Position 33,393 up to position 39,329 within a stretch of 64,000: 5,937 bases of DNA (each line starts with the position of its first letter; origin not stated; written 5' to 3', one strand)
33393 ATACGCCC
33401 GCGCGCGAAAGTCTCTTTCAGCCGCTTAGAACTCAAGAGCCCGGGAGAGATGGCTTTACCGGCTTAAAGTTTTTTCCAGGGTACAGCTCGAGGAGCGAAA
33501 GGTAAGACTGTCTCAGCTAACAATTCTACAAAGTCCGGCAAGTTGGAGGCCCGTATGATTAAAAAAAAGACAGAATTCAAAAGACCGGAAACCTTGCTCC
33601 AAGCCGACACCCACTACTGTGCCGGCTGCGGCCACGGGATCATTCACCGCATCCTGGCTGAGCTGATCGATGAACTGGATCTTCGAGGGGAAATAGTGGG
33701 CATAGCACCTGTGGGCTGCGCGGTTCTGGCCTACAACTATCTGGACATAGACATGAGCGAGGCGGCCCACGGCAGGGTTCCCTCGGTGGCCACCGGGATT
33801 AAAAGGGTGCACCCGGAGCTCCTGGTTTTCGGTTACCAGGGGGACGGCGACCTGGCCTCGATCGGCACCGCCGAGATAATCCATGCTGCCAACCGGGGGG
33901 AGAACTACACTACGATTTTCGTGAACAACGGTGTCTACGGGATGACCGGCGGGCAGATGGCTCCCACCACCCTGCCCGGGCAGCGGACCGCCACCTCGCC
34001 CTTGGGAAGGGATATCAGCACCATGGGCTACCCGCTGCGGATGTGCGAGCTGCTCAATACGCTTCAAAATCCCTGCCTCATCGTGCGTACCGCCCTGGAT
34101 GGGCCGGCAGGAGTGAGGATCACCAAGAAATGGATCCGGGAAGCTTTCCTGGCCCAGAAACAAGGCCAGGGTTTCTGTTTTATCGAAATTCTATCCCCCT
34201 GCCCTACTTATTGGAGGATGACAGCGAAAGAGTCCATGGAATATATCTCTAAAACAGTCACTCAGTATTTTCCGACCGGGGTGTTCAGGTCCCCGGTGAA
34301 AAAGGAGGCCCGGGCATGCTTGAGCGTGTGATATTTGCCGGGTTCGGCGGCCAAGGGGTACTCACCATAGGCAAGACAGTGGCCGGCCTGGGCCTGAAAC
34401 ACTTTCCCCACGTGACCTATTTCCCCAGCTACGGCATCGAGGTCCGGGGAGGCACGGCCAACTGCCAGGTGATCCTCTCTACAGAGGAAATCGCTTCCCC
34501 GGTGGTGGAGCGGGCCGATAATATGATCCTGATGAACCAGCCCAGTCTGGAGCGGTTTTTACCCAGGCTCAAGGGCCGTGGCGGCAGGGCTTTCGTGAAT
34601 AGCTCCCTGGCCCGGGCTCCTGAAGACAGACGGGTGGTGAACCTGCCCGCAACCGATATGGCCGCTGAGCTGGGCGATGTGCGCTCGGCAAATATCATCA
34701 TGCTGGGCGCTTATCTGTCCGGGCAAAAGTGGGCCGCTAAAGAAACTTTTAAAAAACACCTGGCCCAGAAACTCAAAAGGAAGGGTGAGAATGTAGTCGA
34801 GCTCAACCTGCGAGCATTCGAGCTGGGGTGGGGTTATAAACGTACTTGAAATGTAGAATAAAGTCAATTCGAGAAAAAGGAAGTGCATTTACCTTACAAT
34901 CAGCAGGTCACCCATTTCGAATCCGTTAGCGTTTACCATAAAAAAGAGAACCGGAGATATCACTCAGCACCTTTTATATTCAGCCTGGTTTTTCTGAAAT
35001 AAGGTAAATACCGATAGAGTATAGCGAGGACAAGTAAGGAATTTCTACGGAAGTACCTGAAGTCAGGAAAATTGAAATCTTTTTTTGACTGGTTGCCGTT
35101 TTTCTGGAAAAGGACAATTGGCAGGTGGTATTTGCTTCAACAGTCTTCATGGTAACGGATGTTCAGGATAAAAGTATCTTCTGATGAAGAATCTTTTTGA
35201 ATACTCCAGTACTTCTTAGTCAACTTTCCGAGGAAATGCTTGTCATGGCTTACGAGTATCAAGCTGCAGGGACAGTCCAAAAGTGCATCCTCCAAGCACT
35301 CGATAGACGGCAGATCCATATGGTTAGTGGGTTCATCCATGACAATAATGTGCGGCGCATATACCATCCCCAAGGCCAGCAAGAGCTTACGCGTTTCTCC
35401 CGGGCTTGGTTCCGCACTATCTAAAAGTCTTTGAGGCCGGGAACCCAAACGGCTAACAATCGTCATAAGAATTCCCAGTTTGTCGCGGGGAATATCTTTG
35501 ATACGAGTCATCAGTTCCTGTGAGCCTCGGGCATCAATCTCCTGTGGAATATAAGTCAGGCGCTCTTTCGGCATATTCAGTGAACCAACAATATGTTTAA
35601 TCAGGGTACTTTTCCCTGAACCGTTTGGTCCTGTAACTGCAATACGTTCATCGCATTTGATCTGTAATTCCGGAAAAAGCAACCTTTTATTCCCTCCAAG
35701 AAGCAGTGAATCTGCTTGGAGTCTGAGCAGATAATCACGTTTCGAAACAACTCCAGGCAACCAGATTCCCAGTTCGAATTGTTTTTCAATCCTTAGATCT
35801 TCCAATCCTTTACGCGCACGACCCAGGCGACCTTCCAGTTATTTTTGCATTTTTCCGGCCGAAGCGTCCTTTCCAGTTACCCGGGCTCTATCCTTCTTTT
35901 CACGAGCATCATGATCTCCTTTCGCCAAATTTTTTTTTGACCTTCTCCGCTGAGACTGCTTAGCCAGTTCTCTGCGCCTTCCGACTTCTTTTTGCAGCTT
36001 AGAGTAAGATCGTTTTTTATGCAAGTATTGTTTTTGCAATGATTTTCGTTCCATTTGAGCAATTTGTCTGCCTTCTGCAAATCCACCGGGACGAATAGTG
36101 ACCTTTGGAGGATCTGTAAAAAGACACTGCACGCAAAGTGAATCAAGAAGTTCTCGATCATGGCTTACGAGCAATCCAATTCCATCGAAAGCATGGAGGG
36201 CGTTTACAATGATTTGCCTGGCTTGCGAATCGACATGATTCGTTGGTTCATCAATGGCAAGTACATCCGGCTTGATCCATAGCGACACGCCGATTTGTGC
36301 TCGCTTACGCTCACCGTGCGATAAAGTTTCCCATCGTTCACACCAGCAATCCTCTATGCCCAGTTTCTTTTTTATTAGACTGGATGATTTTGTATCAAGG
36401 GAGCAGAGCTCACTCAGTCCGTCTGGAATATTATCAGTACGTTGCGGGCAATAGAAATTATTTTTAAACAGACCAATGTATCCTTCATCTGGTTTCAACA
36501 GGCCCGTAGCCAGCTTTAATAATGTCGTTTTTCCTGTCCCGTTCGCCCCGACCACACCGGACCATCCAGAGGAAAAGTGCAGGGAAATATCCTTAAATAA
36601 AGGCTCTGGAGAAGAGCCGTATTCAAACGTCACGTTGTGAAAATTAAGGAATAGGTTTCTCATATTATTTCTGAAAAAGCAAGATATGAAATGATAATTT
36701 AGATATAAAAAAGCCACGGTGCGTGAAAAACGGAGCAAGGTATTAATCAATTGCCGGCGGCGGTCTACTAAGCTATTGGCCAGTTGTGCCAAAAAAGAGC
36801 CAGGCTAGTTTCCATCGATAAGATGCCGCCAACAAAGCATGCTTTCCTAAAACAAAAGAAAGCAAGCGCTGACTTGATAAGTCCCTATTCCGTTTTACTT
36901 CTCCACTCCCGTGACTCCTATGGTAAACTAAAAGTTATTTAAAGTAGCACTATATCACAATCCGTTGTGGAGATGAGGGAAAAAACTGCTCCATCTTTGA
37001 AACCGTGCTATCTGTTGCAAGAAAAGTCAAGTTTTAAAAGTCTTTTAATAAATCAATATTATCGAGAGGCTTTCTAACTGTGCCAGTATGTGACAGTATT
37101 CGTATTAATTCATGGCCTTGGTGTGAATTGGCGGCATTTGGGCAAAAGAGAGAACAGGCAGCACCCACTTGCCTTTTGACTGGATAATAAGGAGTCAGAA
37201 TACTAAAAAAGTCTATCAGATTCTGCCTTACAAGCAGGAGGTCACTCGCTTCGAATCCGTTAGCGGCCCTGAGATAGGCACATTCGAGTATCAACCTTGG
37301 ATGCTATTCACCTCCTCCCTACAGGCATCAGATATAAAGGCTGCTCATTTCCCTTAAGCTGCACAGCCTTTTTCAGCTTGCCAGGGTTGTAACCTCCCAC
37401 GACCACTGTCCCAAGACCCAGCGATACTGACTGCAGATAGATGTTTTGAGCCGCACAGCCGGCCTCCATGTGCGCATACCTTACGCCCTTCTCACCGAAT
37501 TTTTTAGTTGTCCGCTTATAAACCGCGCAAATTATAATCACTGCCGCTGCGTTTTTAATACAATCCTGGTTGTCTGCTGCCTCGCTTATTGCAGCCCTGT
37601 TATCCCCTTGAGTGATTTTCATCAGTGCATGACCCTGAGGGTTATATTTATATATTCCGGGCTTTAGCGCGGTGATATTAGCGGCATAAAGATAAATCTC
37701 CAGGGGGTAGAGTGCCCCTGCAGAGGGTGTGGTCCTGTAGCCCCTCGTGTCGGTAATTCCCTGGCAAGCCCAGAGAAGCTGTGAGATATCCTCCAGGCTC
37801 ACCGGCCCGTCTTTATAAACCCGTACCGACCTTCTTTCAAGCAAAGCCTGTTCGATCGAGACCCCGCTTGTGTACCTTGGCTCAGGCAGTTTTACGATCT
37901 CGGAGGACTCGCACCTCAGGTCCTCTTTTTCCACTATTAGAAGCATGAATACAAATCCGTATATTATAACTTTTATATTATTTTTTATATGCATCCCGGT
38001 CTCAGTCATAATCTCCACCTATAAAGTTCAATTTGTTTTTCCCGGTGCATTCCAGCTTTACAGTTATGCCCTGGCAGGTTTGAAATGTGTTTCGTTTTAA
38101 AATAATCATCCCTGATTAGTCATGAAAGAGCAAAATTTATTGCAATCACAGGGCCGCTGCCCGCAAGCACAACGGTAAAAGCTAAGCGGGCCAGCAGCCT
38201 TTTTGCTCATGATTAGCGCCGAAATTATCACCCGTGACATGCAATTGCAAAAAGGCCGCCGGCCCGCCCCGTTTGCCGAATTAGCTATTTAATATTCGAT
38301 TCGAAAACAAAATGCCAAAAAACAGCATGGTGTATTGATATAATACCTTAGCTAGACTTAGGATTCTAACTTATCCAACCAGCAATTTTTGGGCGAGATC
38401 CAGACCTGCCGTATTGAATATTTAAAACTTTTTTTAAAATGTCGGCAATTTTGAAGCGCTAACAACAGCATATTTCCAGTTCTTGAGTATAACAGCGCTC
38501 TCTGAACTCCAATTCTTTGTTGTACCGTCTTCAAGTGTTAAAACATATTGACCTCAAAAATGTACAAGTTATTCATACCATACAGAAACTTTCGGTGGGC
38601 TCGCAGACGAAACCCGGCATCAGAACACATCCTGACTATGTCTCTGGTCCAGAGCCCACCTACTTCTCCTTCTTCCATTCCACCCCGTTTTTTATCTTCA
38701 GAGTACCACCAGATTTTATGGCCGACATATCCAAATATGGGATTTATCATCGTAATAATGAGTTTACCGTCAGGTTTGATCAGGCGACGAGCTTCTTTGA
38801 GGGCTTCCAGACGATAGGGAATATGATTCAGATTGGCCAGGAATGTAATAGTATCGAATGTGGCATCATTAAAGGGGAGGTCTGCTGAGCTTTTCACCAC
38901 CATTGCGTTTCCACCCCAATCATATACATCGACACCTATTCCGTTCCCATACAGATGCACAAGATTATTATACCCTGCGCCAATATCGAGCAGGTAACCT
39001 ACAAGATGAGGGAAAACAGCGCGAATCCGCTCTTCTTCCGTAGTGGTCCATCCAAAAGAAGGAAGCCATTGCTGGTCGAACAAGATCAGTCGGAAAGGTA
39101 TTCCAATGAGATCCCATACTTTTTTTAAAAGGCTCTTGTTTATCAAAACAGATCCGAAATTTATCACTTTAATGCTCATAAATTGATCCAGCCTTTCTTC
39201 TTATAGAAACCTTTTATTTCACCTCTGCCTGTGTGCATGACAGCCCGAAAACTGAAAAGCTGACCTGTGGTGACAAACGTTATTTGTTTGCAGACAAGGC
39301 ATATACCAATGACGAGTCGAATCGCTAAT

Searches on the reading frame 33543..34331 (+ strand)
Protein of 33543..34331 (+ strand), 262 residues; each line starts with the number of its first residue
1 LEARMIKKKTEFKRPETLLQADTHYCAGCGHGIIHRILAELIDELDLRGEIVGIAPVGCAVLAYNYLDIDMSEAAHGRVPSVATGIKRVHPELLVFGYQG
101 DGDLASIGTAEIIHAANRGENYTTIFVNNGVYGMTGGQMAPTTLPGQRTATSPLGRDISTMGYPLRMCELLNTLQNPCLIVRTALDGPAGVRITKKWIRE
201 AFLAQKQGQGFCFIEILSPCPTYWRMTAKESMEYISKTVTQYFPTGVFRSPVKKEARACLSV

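Call 8: search_protein_families(library=pfam, proteins=[window:33543-34331:+], max_evalue=0.001)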
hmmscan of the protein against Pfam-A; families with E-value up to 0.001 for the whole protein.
window:33543-34331:+ (262 aa): 1 family
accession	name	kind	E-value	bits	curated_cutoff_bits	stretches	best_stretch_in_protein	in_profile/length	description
PF02775.26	TPP_enzyme_C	-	2.7e-16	60.1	21.9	1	65-177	20-123/151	Thiamine pyrophosphate enzyme, C-terminal TPP binding domain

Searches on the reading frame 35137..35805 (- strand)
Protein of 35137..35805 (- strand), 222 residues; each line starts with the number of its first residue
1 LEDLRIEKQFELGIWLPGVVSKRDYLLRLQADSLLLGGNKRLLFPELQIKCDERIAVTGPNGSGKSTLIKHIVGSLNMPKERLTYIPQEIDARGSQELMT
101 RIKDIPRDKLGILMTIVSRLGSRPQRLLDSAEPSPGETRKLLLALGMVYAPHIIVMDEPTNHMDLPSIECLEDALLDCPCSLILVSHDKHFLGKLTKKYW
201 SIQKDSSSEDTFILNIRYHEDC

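Call 8: search_protein_families(library=pfam, proteins=[window:35137-35805:-], max_evalue=0.001)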
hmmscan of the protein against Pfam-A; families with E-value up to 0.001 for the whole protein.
window:35137-35805:- (222 aa): 5 families
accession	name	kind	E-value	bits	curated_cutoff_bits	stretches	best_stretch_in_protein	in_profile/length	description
PF00005.33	ABC_tran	-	4.7e-14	53.6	25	1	47-161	6-137/137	ABC transporter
PF13304.12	AAA_21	-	4e-06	27.5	27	0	56-70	3-17/304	AAA domain, putative AbiEii toxin, Type IV TA system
PF13555.12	AAA_29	-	0.00013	22.1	27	1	49-69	19-39/61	P-loop containing region of AAA domain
PF13401.12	AAA_22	-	0.00014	22.6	27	1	55-185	8-121/130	AAA domain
PF00437.27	T2SSE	-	0.00074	18.7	24.9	1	54-102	144-192/370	Type II/IV secretion system protein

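Call 53: search_protein_families(library=padloc, proteins=[window:35137-35805:-], max_evalue=0.001)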
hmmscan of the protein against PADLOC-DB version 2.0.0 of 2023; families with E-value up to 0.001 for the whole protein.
window:35137-35805:- (222 aa): 8 families
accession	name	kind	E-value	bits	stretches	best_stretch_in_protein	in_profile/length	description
PDLC04135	mad3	-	1.7e-15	55.5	2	48-80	17-50/374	mads_3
PDLC04140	mad8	-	1.7e-07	29.1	1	52-124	27-78/314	mads_8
PDLC02980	AriA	-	1.1e-05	23.5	0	56-73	3-20/304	-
PDLC03859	LmuB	-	4e-05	21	0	56-72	28-44/611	-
PDLC00290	PtuA1|PtuA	-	0.00017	19.1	1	44-98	14-68/414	AAA ATPase domain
PDLC02335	AbiLi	-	0.00025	18.2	0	55-72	79-96/326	AbiLi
PDLC04164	AriA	-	0.00064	17.4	0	57-91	32-65/253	-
PDLC03865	LmuB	-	0.00073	15.8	0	151-198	933-984/1007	-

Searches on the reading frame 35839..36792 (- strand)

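Call 8: search_protein_families(library=pfam, proteins=[window:35839-36792:-], max_evalue=0.001)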
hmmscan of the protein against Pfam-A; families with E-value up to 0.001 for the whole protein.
window:35839-36792:- (317 aa): 3 families
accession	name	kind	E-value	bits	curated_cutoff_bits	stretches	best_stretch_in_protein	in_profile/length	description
PF00005.33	ABC_tran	-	1.4e-16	61.7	25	1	67-185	2-137/137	ABC transporter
PF13304.12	AAA_21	-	5.6e-07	30.4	27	0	155-213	236-300/304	AAA domain, putative AbiEii toxin, Type IV TA system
PF13476.12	AAA_23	-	0.00028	22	27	0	66-93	10-37/201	AAA domain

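Call 53: search_protein_families(library=padloc, proteins=[window:35839-36792:-], max_evalue=0.001)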
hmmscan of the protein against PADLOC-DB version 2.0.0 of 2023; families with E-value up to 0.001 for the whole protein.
window:35839-36792:- (317 aa): 8 families
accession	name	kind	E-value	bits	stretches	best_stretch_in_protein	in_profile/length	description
PDLC04135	mad3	-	1.1e-18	65.9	2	155-224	262-335/374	mads_3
PDLC02980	AriA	-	2.8e-08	32.1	1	79-100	3-24/304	-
PDLC04140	mad8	-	2.1e-06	25.5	0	63-93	14-45/314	mads_8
PDLC04213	HEC-02A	-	9.1e-06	23.4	1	65-103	13-51/337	-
PDLC00290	PtuA1|PtuA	-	8.1e-05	20.1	0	66-97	14-45/414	AAA ATPase domain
PDLC04734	PDC-M62A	-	0.0002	18.5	1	78-112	63-100/597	-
PDLC00277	PtuA1|PtuA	-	0.00029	18.2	1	66-98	14-46/423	AAA ATPase domain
PDLC04146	HEC-02B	-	0.00092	16.3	0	66-101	13-48/344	-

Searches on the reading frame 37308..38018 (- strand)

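Call 8: search_protein_families(library=pfam, proteins=[window:37308-38018:-], max_evalue=0.001)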
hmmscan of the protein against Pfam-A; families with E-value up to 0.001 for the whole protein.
window:37308-38018:- (236 aa): 2 families
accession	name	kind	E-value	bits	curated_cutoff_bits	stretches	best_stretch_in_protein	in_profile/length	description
PF00881.29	Nitroreductase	-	3.9e-28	99.2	23.5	1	60-235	2-167/167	Nitroreductase family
PF14512.11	TM1586_NiRdase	-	0.00026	21.1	27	0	173-235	72-132/215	Putative TM nitroreductase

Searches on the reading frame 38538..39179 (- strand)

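Call 8: search_protein_families(library=pfam, proteins=[window:38538-39179:-], max_evalue=0.001)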
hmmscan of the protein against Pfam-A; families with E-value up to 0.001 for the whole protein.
window:38538-39179:- (213 aa): 6 families
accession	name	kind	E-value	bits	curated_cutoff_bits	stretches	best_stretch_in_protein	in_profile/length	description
PF08241.18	Methyltransf_11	-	8.1e-10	39.6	21.2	1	93-142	46-95/95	Methyltransferase domain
PF13489.12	Methyltransf_23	-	2.4e-09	37.6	27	1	60-193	23-162/164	Methyltransferase domain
PF01209.24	Ubie_methyltran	-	5.2e-06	26.4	20.1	1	94-142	103-151/233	ubiE/COQ5 methyltransferase family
PF13649.12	Methyltransf_25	-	1.4e-05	26.1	27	1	94-138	51-97/97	Methyltransferase domain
PF13847.12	Methyltransf_31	-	3.2e-05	24.1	27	1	98-146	63-113/145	Methyltransferase domain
PF08242.18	Methyltransf_12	-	5.4e-05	24.3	30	1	101-140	61-98/98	Methyltransferase domain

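Call 53: search_protein_families(library=padloc, proteins=[window:38538-39179:-], max_evalue=0.001)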
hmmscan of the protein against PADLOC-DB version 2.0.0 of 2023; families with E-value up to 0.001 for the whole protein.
window:38538-39179:- (213 aa): 1 family
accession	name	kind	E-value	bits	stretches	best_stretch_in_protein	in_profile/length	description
PDLC04134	mad2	-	0.00018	18.5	1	97-154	347-406/492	mads_2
